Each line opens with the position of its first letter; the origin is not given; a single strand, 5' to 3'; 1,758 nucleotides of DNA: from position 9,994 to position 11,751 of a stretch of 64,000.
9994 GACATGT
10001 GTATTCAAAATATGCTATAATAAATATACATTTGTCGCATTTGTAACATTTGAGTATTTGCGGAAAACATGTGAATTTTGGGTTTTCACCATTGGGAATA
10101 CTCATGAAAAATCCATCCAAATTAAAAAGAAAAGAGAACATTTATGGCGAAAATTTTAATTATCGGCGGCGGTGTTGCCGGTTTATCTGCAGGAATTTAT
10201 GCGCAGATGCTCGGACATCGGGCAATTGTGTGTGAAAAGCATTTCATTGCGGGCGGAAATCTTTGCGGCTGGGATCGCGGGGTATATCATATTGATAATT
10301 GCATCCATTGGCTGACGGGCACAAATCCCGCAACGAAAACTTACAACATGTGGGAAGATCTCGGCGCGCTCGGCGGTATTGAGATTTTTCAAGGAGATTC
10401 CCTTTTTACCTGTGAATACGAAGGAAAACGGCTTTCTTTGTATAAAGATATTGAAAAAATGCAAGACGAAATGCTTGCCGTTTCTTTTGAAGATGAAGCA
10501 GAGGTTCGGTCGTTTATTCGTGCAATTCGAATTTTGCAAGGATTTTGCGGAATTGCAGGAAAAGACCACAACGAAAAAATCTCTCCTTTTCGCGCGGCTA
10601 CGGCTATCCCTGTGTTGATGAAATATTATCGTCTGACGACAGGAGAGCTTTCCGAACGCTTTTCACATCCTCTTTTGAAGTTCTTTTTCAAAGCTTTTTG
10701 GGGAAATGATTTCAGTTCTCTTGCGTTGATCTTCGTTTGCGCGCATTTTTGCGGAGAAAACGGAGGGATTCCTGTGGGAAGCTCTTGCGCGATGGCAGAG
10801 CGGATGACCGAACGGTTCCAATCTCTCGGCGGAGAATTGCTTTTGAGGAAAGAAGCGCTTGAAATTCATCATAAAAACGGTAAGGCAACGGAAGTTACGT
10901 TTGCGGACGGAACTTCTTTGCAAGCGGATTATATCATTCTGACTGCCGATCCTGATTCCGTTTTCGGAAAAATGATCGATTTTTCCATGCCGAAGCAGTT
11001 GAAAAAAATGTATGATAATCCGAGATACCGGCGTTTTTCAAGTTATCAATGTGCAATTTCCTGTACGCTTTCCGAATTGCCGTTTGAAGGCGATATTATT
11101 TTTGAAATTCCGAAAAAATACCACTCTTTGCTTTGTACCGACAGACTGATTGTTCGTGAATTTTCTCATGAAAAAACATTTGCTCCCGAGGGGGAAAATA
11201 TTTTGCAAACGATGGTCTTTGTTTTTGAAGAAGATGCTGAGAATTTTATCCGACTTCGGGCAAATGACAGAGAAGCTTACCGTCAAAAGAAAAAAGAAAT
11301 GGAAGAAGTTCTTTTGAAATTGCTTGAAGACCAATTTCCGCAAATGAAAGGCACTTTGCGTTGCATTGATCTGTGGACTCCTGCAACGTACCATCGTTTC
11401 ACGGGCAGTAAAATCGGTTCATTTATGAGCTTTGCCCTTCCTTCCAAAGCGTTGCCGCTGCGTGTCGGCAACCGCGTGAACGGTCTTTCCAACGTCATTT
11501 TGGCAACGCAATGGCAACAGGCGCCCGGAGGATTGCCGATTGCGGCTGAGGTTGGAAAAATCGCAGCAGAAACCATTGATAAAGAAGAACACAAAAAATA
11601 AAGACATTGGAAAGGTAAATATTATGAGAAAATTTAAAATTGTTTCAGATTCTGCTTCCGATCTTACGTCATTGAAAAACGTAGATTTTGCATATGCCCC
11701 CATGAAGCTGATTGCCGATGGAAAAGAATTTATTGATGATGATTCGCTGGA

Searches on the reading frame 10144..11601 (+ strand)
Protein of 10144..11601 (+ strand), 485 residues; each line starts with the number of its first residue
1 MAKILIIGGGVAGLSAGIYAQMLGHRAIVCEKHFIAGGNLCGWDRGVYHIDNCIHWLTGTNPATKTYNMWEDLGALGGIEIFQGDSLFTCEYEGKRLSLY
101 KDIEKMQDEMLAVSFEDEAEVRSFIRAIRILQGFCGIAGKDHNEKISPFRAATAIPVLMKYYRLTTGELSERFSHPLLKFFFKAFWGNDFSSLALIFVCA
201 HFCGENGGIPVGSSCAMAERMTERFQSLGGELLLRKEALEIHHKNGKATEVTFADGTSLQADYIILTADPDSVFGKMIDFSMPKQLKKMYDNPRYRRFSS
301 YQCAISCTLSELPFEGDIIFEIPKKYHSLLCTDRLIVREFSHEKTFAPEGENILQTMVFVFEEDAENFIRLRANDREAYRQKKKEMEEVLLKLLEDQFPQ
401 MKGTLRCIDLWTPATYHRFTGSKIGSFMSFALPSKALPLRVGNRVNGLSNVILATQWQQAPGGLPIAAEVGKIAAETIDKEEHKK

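Call 10: search_protein_families(library=pfam, proteins=[window:10144-11601:+], max_evalue=0.001)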
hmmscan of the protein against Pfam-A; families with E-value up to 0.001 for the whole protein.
window:10144-11601:+ (485 aa): 8 families
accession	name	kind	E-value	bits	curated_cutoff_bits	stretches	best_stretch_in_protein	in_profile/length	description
PF01593.30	Amino_oxidase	-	5e-13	49.6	19.8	1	11-272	1-258/443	Flavin containing amine oxidoreductase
PF01266.30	DAO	-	7.2e-11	42.6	27.9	1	3-38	1-37/353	FAD dependent oxidoreductase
PF13450.12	NAD_binding_8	-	7.9e-08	32.9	21.9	1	6-73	1-68/68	NAD(P)-binding Rossmann-like domain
PF07992.20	Pyr_redox_2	-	3.5e-06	27.1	26.1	0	3-44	2-31/291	Pyridine nucleotide-disulphide oxidoreductase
PF00890.30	FAD_binding_2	-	4.1e-05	23.4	20.4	1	4-39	2-37/414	FAD binding domain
PF12831.13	FAD_oxidored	-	0.0001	22.2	27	1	4-41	2-39/416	FAD dependent oxidoreductase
PF00070.33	Pyr_redox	-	0.00012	22.9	22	0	217-255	42-81/82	Pyridine nucleotide-disulphide oxidoreductase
PF03486.20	HI0933_like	-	0.00014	21.8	50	0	3-36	2-35/244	HI0933-like protein Rossmann domain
